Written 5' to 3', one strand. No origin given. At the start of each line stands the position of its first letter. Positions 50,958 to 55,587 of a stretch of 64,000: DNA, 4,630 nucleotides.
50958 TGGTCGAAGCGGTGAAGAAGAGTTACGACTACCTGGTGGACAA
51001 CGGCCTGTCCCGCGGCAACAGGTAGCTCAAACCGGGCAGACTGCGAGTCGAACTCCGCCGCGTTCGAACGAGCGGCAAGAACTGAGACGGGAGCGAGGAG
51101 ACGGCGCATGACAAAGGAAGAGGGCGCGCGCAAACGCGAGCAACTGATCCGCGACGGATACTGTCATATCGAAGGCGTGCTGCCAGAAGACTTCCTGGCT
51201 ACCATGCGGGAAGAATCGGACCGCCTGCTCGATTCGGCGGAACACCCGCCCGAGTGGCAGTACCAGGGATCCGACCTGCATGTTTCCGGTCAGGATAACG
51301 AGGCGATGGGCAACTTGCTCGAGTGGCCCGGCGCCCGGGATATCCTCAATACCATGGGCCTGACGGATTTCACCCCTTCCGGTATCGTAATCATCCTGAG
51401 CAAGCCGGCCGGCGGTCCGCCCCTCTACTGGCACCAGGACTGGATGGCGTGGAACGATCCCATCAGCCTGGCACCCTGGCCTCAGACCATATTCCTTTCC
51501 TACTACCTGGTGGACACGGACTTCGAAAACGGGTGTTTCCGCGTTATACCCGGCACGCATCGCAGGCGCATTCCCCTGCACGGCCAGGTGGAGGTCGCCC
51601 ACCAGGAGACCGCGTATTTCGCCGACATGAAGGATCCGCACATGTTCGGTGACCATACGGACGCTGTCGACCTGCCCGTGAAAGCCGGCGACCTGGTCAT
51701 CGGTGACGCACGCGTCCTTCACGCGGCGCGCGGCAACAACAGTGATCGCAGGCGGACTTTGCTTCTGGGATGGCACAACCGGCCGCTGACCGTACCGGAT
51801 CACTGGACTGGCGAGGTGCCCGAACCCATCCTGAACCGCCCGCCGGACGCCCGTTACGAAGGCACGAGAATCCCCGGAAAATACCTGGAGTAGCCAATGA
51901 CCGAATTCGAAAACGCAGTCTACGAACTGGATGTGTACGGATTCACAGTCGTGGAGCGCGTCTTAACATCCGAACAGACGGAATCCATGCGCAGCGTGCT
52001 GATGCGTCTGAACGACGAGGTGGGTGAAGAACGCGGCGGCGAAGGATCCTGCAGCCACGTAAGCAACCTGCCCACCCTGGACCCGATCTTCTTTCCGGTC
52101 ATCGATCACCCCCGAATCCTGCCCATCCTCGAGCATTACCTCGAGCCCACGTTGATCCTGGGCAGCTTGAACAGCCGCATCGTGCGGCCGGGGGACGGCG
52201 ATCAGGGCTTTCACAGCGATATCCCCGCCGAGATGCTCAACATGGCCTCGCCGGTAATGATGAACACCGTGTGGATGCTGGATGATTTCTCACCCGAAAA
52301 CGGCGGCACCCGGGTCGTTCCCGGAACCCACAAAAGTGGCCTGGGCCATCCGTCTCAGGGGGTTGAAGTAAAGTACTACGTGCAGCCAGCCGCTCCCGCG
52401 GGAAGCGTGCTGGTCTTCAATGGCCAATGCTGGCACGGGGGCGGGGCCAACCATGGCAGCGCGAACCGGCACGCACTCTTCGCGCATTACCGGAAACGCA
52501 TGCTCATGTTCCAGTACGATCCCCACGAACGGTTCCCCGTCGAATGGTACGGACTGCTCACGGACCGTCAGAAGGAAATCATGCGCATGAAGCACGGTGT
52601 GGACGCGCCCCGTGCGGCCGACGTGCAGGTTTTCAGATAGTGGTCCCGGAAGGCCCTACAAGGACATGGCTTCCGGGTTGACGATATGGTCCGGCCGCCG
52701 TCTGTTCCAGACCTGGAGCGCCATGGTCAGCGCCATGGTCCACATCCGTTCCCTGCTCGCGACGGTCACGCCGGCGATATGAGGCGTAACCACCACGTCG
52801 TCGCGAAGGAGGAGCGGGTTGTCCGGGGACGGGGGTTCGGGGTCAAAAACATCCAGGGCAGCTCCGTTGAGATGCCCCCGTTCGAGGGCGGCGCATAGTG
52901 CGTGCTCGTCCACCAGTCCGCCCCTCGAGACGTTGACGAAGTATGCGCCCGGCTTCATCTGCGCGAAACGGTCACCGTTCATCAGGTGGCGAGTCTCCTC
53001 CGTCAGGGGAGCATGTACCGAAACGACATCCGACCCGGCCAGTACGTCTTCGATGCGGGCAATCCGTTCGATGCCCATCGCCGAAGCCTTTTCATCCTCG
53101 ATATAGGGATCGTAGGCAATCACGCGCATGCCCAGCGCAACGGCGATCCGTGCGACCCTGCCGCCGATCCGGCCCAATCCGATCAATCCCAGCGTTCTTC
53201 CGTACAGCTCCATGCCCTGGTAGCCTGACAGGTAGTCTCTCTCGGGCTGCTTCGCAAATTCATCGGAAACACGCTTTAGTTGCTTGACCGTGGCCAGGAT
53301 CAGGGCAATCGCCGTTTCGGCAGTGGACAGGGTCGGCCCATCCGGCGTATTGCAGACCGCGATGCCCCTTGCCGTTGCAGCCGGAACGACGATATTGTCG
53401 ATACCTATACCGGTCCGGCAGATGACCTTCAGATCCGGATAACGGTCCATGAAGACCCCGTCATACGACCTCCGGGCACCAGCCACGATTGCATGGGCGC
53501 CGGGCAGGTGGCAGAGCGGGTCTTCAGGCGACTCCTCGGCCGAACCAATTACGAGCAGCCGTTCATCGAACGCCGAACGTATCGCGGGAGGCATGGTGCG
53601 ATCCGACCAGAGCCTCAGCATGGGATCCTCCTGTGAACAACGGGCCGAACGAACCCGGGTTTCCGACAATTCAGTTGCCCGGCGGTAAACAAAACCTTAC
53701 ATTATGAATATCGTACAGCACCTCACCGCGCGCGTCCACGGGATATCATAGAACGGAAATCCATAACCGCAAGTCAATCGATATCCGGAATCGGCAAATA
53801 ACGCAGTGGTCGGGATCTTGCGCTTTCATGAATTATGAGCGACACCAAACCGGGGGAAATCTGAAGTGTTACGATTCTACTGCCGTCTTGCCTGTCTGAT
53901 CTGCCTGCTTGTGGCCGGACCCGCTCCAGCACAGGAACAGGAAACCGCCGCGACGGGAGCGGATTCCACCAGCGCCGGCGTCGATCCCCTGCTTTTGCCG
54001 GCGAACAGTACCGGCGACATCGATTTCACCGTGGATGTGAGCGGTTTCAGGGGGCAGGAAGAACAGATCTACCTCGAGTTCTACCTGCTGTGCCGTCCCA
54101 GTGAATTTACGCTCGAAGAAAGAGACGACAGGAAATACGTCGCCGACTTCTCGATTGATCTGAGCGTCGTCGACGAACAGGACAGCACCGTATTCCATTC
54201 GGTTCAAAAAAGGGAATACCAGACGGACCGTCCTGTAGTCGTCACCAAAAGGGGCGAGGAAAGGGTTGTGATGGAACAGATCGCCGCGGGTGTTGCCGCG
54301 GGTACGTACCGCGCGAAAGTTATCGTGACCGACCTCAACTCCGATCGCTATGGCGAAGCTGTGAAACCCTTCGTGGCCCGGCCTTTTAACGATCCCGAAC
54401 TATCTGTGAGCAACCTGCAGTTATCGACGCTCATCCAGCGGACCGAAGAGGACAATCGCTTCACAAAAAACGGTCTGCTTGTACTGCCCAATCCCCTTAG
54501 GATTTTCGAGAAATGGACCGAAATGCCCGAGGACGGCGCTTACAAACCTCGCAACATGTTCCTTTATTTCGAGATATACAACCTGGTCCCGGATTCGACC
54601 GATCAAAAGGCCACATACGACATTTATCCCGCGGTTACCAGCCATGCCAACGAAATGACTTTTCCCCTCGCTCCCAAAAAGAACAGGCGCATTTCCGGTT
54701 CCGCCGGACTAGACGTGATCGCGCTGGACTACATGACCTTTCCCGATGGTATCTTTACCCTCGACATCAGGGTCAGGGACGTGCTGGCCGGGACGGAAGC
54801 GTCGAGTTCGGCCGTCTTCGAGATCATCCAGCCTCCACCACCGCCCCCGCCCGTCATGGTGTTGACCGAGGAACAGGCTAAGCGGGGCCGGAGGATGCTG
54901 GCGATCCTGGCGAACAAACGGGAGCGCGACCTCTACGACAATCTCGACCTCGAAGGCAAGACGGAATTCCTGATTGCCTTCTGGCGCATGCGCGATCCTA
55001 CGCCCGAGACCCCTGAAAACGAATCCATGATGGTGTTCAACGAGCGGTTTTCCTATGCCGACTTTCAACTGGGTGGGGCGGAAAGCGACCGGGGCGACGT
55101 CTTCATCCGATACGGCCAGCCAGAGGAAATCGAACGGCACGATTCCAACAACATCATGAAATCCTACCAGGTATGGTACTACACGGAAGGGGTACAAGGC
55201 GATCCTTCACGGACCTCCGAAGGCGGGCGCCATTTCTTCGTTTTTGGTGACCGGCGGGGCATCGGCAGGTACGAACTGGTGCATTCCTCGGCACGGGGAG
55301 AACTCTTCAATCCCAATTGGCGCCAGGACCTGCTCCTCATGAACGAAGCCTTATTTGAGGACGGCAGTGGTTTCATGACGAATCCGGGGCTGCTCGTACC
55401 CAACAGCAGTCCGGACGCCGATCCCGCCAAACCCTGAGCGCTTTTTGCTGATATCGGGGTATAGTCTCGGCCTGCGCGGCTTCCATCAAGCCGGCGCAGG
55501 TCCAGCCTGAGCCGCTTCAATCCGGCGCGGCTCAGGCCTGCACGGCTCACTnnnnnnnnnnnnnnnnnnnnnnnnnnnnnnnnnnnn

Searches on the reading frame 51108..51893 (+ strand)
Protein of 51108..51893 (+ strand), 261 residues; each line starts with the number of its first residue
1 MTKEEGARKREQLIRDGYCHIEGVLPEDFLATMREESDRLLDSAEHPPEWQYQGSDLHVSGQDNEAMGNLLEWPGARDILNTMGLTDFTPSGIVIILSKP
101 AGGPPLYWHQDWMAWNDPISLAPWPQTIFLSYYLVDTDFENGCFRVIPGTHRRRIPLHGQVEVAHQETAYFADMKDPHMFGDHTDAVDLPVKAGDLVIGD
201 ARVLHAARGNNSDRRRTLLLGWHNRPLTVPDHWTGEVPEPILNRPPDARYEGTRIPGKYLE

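Call 67: search_protein_families(library=pfam, proteins=[window:51108-51893:+], max_evalue=0.0001)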
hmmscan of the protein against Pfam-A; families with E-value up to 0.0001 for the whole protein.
window:51108-51893:+ (261 aa): 1 family
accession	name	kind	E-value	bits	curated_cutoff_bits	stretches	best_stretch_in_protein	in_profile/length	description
PF05721.19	PhyH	-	2.9e-24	87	22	1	15-217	3-212/213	Phytanoyl-CoA dioxygenase (PhyH)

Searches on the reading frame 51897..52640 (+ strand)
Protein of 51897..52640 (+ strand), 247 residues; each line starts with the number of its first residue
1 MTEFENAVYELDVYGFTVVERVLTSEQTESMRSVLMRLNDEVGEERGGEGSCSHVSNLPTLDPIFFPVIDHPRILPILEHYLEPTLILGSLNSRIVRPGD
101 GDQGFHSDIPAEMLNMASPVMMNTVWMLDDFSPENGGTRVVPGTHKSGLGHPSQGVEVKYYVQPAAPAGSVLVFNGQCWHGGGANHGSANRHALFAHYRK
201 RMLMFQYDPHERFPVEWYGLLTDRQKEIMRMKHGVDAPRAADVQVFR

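Call 67: search_protein_families(library=pfam, proteins=[window:51897-52640:+], max_evalue=0.0001)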
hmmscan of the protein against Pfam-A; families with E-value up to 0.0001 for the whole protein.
window:51897-52640:+ (247 aa): 1 family
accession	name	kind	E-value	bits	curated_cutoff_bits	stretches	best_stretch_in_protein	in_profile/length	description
PF05721.19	PhyH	-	6.4e-21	76.1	22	1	12-193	2-213/213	Phytanoyl-CoA dioxygenase (PhyH)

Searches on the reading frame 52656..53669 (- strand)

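Call 67: search_protein_families(library=pfam, proteins=[window:52656-53669:-], max_evalue=0.0001)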
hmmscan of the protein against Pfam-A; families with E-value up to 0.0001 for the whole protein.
window:52656-53669:- (337 aa): 3 families
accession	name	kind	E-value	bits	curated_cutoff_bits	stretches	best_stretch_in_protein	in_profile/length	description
PF02826.25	2-Hacid_dh_C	-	3.4e-60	202.9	25.1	1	121-299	1-178/178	D-isomer specific 2-hydroxyacid dehydrogenase, NAD binding domain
PF00389.36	2-Hacid_dh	-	1.1e-19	70.9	24.6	1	46-331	27-134/134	D-isomer specific 2-hydroxyacid dehydrogenase, catalytic domain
PF03446.21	NAD_binding_2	-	2.1e-06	28.3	21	1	160-262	2-107/161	NAD binding domain of 6-phosphogluconate dehydrogenase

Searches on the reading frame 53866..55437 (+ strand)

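Call 67: search_protein_families(library=pfam, proteins=[window:53866-55437:+], max_evalue=0.0001)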
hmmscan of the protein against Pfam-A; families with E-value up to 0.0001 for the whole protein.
window:53866-55437:+ (523 aa): 0 families

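Call 84: search_protein_families(library=pfam, proteins=[window:53866-55437:+], max_evalue=1)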
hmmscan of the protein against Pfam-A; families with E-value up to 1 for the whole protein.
window:53866-55437:+ (523 aa): 2 families
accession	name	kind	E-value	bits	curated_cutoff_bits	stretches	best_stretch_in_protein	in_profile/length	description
PF20094.4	GWxTD_dom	-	0.033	14.4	26.9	1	403-441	96-128/172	GWxTD domain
PF16967.11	TcfC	-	0.24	11.4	29.4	1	286-305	35-54/68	E-set like domain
